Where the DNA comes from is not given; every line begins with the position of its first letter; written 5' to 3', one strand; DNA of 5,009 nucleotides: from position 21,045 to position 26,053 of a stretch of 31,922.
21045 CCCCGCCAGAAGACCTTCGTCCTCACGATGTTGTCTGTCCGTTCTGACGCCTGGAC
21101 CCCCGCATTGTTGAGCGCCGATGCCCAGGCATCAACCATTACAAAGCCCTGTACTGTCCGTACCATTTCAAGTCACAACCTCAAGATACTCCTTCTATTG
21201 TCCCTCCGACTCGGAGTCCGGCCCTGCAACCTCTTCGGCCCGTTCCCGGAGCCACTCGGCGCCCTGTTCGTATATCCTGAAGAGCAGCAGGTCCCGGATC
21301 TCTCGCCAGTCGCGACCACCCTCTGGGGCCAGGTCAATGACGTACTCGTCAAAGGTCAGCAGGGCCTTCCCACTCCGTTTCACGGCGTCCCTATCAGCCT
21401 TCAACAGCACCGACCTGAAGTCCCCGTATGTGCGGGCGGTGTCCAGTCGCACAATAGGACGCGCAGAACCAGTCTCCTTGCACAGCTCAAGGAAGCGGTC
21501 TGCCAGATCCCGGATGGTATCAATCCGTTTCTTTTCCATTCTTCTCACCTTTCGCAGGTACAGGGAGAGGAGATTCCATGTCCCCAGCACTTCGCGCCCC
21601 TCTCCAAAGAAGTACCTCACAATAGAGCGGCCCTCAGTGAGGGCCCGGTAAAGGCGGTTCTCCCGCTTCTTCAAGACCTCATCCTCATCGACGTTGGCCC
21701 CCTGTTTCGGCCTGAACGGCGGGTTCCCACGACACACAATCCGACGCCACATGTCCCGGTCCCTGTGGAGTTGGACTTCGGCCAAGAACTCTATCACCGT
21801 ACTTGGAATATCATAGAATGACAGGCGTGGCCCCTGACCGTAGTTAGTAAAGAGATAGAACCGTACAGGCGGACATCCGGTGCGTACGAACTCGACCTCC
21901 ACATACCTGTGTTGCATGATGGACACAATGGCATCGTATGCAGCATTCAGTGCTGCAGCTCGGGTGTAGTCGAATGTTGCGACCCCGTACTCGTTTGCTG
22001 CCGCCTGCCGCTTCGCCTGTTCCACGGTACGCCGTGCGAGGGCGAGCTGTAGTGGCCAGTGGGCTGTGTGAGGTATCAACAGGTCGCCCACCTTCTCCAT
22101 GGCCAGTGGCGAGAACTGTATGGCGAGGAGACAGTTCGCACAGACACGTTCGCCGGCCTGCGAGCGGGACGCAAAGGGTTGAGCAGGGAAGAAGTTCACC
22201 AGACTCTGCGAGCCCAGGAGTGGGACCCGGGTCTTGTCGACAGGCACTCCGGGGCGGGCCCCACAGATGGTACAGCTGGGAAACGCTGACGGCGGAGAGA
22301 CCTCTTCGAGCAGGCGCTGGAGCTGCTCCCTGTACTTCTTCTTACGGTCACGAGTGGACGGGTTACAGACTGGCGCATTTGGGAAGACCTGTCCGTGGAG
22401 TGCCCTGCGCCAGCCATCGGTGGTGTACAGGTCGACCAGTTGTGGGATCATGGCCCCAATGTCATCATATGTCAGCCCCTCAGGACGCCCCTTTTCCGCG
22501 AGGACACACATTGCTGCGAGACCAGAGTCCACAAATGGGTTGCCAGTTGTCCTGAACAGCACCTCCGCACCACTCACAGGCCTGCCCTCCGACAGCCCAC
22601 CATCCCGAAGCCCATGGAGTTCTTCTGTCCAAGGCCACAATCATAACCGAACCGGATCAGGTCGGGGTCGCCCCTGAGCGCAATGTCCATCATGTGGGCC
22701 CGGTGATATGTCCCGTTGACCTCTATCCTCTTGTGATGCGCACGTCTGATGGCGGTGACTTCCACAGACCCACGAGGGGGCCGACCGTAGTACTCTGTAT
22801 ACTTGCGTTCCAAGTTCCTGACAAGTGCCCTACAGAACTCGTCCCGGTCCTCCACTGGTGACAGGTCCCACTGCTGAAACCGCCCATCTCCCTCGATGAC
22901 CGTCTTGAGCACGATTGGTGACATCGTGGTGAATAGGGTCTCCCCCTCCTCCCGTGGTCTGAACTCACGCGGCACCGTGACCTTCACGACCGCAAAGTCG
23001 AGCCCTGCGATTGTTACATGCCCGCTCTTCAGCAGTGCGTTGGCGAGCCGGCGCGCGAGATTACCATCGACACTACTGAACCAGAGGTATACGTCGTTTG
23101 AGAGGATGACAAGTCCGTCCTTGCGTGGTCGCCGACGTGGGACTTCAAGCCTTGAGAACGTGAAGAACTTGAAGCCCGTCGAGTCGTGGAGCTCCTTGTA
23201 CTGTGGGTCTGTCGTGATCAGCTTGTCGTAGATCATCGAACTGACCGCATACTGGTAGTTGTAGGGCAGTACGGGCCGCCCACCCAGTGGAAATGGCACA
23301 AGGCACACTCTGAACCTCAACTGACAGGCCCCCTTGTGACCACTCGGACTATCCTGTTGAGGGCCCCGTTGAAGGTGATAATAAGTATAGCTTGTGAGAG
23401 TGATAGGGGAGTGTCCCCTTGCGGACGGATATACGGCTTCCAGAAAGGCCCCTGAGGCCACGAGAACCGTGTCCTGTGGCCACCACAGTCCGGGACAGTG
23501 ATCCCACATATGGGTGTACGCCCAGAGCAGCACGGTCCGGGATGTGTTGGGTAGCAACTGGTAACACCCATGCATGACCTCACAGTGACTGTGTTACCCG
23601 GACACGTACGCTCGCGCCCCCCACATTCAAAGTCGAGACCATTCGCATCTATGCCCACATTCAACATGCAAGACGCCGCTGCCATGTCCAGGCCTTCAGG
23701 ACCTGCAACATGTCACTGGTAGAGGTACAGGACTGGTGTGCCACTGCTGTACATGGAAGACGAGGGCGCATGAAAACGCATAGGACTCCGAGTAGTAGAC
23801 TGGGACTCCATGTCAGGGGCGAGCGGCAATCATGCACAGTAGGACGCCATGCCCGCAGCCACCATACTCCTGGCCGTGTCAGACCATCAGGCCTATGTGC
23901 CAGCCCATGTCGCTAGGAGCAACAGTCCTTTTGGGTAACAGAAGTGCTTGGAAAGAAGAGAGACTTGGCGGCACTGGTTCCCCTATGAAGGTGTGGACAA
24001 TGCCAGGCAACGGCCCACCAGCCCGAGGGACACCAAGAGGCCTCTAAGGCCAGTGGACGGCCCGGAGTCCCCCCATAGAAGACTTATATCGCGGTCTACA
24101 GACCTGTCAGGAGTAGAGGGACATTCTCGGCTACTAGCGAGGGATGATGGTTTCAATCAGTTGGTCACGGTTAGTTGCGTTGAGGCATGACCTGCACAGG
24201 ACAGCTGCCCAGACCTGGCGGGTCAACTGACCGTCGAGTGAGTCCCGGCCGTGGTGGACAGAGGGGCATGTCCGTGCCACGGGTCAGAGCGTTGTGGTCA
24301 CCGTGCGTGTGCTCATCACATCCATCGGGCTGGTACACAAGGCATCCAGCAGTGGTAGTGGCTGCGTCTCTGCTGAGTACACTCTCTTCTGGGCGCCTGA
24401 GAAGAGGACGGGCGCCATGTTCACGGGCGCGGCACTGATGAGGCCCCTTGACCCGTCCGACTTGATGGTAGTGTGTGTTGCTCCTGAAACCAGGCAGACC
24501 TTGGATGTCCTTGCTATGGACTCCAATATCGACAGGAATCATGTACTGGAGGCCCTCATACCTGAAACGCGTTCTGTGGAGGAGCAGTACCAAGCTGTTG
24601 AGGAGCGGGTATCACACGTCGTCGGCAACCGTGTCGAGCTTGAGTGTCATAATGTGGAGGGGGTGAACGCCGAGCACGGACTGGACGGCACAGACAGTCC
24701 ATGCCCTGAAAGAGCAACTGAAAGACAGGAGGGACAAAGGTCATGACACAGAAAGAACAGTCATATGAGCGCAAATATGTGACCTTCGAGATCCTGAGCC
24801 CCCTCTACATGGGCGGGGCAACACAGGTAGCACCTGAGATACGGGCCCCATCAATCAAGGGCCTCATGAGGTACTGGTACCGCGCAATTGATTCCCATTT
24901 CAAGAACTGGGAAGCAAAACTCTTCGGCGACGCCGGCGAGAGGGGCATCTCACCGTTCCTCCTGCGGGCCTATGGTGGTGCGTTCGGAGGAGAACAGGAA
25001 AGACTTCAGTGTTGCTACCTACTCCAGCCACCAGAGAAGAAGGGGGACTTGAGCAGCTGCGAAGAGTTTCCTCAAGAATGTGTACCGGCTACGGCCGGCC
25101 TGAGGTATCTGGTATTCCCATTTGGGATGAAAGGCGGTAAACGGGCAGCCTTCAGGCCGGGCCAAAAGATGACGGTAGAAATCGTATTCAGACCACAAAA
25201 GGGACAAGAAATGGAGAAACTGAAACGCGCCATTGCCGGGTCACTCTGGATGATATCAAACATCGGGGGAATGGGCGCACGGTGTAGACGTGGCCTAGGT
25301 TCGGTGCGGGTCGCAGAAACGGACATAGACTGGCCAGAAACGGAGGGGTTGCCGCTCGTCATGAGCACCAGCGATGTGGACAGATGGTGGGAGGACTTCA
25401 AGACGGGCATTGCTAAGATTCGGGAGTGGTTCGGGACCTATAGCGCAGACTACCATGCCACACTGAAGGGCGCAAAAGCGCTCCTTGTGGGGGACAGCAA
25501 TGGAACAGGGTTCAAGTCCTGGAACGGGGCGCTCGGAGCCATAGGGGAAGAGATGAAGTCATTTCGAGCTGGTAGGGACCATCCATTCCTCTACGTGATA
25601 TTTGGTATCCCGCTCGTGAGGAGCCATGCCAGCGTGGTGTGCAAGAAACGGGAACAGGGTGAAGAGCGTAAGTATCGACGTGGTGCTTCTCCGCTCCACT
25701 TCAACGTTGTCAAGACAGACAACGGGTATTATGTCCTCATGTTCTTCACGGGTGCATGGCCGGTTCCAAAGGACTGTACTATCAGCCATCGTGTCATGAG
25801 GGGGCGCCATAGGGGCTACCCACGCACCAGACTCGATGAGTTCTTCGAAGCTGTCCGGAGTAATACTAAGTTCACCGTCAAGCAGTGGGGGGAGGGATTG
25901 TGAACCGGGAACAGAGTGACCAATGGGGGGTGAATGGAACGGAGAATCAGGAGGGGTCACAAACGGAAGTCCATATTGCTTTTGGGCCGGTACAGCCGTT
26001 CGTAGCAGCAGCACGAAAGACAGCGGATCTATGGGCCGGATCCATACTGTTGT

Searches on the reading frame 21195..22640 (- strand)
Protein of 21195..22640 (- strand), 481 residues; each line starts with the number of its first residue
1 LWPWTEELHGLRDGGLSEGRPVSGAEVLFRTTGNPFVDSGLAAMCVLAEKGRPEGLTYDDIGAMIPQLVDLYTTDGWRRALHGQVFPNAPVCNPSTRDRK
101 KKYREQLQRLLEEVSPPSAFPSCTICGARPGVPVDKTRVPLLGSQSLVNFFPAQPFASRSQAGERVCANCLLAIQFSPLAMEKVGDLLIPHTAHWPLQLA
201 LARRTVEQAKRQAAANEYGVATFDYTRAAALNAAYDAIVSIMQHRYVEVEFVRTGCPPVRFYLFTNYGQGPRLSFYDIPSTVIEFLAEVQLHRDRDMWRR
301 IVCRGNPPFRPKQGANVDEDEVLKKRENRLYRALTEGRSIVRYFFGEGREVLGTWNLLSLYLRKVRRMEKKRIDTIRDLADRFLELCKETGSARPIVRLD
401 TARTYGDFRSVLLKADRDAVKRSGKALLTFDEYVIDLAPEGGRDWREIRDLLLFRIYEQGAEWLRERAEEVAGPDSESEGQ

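Call 4: search_protein_families(library=pfam, proteins=[window:21195-22640:-], max_evalue=0.01)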
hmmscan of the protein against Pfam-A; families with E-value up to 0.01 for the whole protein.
window:21195-22640:- (481 aa): 0 families

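Call 8: search_protein_families(library=ncbifam, proteins=[window:21195-22640:-], max_evalue=0.01)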
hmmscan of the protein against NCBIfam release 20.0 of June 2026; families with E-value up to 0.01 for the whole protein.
window:21195-22640:- (481 aa): 1 family
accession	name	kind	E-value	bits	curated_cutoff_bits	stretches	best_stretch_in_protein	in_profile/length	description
TIGR01908.1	cas_CXXC_CXXC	equivalog_domain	8.9e-19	68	19.4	1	121-389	6-257/308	type I-B CRISPR-associated protein Cas8b1/Cst1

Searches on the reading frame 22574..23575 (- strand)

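Call 5: search_protein_families(library=pfam, proteins=[window:22574-23575:-], max_evalue=0.01)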
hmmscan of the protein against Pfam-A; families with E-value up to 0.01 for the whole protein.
window:22574-23575:- (333 aa): 2 families
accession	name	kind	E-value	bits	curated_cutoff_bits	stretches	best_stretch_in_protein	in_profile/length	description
PF01881.21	Cas_Cas6_C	-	1.8e-29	103.5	23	1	208-326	6-123/125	CRISPR associated protein Cas6, C-terminal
PF21350.2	Cas6_I-A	-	5.4e-21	75.2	27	1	103-199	2-100/101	CRISPR-associated protein Cas6, N-terminal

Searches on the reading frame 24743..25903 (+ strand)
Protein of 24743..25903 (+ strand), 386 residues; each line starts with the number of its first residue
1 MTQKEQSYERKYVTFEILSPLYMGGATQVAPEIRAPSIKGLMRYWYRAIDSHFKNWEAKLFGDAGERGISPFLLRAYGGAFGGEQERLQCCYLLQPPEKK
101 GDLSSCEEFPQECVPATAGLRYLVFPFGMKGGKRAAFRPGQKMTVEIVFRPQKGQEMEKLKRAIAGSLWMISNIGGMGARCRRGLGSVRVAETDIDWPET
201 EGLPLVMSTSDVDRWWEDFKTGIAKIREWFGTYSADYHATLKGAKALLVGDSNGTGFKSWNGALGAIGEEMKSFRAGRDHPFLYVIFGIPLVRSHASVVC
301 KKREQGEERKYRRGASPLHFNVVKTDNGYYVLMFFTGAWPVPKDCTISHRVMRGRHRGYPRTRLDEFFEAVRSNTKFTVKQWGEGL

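Call 5: search_protein_families(library=pfam, proteins=[window:24743-25903:+], max_evalue=0.01)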
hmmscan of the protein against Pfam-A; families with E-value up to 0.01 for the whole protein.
window:24743-25903:+ (386 aa): 1 family
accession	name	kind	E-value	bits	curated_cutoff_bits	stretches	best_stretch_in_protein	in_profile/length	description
PF03787.20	RAMPs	-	3.1e-16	60.9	22.1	1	14-189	1-189/189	RAMP superfamily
